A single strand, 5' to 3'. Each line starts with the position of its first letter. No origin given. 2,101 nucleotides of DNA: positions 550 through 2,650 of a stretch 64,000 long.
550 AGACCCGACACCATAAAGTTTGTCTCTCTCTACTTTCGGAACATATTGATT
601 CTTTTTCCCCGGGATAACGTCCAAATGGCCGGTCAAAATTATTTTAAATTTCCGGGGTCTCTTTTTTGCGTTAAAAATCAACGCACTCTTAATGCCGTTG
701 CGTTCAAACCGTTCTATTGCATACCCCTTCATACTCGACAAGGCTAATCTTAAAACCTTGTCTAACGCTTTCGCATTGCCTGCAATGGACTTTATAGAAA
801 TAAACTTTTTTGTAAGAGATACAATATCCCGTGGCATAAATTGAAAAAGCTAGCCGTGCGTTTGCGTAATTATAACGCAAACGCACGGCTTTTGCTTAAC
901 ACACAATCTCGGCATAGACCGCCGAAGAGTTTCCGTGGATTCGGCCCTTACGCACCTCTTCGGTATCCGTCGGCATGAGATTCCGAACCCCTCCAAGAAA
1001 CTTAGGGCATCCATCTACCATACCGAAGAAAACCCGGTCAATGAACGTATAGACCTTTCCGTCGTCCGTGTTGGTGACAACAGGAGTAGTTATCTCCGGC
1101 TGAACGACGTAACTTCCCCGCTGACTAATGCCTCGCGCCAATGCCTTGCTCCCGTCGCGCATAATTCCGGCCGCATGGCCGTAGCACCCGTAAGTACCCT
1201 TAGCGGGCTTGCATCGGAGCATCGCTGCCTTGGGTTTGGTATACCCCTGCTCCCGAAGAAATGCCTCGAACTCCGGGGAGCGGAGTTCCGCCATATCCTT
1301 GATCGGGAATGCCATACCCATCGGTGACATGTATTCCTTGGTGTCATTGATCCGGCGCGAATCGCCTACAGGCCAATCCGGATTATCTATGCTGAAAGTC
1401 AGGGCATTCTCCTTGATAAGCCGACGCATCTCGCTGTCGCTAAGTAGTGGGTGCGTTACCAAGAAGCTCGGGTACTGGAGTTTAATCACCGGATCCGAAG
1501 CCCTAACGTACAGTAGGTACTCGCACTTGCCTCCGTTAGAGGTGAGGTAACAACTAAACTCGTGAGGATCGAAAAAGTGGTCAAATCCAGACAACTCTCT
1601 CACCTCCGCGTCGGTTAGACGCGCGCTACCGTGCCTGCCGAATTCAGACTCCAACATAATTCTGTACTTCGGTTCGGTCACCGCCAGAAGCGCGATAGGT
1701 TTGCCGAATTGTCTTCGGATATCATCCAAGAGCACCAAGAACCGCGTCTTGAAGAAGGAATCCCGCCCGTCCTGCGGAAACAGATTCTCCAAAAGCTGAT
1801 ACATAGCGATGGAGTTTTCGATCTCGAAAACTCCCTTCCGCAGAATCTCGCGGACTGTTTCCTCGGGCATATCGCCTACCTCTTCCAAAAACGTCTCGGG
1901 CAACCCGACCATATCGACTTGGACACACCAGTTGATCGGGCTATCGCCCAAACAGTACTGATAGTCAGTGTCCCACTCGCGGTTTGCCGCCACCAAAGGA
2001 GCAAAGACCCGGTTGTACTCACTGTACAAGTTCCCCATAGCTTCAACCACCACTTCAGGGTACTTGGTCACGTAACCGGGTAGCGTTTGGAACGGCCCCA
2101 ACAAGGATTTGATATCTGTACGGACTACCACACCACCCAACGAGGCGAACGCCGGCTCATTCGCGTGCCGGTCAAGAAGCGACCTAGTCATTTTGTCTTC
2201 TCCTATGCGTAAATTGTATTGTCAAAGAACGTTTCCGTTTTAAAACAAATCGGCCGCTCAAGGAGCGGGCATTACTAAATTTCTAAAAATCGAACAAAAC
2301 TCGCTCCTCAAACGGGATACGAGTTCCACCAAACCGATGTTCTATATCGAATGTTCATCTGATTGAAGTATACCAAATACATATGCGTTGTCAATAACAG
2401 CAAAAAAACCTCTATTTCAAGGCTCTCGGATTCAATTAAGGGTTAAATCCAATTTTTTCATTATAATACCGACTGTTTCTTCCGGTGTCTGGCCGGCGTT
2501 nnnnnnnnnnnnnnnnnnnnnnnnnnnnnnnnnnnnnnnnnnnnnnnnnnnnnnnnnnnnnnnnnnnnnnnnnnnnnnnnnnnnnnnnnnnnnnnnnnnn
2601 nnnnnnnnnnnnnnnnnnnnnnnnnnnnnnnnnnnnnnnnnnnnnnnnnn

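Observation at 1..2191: Diverged duplication of a two-gene module (putative ATP-grasp ligase + M20 peptidase) at both ends of the window (second copy 61168..63779)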

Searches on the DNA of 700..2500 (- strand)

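Call 56: search_rna_families(source=window, start=700, end=2500, threshold=evalue, max_evalue=5)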
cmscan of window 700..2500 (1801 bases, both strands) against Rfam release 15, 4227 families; matches with E-value up to 5: 7.
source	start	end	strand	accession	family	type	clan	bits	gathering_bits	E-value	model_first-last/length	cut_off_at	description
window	835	905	-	RF03992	mir-6302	Gene; miRNA;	-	23.3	90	0.055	1-79/79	no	mir-6302 microRNA precursor family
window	838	902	+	RF02520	mir-965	Gene; miRNA;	-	20.4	43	0.55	1-76/76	no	mir-965 microRNA precursor family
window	829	910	-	RF00730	mir-277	Gene; miRNA;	-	19.5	43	0.2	1-90/90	no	mir-277 microRNA precursor family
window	839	901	-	RF02520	mir-965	Gene; miRNA;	-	18.4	43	1.8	1-76/76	no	mir-965 microRNA precursor family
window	837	911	+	RF00076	mir-181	Gene; miRNA;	-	18.1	45.5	1.7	1-83/83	no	mir-181 microRNA precursor family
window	1070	1113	+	RF01647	ceN61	Gene; snRNA; snoRNA; CD-box;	-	16.1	60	4.2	1-72/72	no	Caenorhabditis snoRNA ceN61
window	1748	1862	+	RF00534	SgrS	Gene; antisense;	-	11.8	37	2.2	1-232/232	no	SgrS RNA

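Call 82: search_rna_families(sources=[L001, L003, L004, L005, L008, L010, L013, L014, L015, L016], threshold=gathering)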
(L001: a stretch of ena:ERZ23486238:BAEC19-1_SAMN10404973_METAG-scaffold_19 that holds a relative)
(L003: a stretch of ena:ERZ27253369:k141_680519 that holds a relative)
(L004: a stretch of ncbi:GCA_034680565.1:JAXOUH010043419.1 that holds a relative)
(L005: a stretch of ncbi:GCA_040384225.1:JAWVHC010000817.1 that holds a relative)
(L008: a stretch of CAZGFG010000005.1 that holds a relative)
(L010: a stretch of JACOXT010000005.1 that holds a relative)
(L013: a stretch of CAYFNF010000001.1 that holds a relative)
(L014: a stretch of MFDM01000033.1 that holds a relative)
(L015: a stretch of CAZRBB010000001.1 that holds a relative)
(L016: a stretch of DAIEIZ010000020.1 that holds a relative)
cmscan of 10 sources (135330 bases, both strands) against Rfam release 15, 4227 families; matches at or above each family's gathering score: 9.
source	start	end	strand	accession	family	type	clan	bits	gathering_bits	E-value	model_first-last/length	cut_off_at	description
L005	10657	10730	-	RF00005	tRNA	Gene; tRNA;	CL00001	68.6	29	1.6e-12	1-71/71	no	tRNA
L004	10605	10677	+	RF00005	tRNA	Gene; tRNA;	CL00001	62.5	29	7.5e-11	1-71/71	no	tRNA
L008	1768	1838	+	RF00005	tRNA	Gene; tRNA;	CL00001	61.9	29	1.1e-10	1-71/71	no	tRNA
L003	2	72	-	RF00005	tRNA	Gene; tRNA;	CL00001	58.7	29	8.7e-10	1-71/71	no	tRNA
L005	2593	2676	-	RF00005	tRNA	Gene; tRNA;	CL00001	55.5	29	6.3e-09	1-71/71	no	tRNA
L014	11058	11129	-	RF00005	tRNA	Gene; tRNA;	CL00001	55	29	9e-09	1-71/71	no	tRNA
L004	13141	13211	+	RF00005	tRNA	Gene; tRNA;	CL00001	52.9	29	3.4e-08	1-71/71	no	tRNA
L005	4126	4209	+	RF00005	tRNA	Gene; tRNA;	CL00001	49.3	29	3.4e-07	1-71/71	no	tRNA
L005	9644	9702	+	RF00005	tRNA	Gene; tRNA;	CL00001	35.5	29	0.002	8-63/71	no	tRNA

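Call 83: search_rna_families(sources=[L019, L021, L023, L025, L027, L031, L035, L036, L038, L040, L042], threshold=gathering)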
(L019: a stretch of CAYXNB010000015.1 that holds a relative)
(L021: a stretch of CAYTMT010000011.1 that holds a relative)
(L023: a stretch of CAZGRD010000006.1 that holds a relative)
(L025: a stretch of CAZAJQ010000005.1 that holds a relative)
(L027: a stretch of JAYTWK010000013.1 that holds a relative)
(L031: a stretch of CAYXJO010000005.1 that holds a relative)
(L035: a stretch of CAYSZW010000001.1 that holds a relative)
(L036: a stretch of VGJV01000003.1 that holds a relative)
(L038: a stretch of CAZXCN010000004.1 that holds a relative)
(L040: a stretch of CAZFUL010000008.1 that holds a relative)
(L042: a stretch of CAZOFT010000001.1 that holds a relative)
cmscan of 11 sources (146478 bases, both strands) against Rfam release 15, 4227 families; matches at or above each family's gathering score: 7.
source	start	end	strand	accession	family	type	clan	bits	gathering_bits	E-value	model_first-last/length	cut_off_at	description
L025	11174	11246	-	RF00005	tRNA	Gene; tRNA;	CL00001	71.8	29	2.3e-13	1-71/71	no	tRNA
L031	5311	5382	-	RF00005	tRNA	Gene; tRNA;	CL00001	70.3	29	6.1e-13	1-71/71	no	tRNA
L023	2170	2243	-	RF00005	tRNA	Gene; tRNA;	CL00001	67.8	29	2.9e-12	1-71/71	no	tRNA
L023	294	366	-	RF00005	tRNA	Gene; tRNA;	CL00001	67.6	29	3.3e-12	1-71/71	no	tRNA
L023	8634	8704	+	RF00005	tRNA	Gene; tRNA;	CL00001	63.1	29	5.8e-11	1-71/71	no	tRNA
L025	647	730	-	RF00005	tRNA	Gene; tRNA;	CL00001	58.7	29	9.3e-10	1-71/71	no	tRNA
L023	4212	4282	+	RF00005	tRNA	Gene; tRNA;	CL00001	58.6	29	9.5e-10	1-71/71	no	tRNA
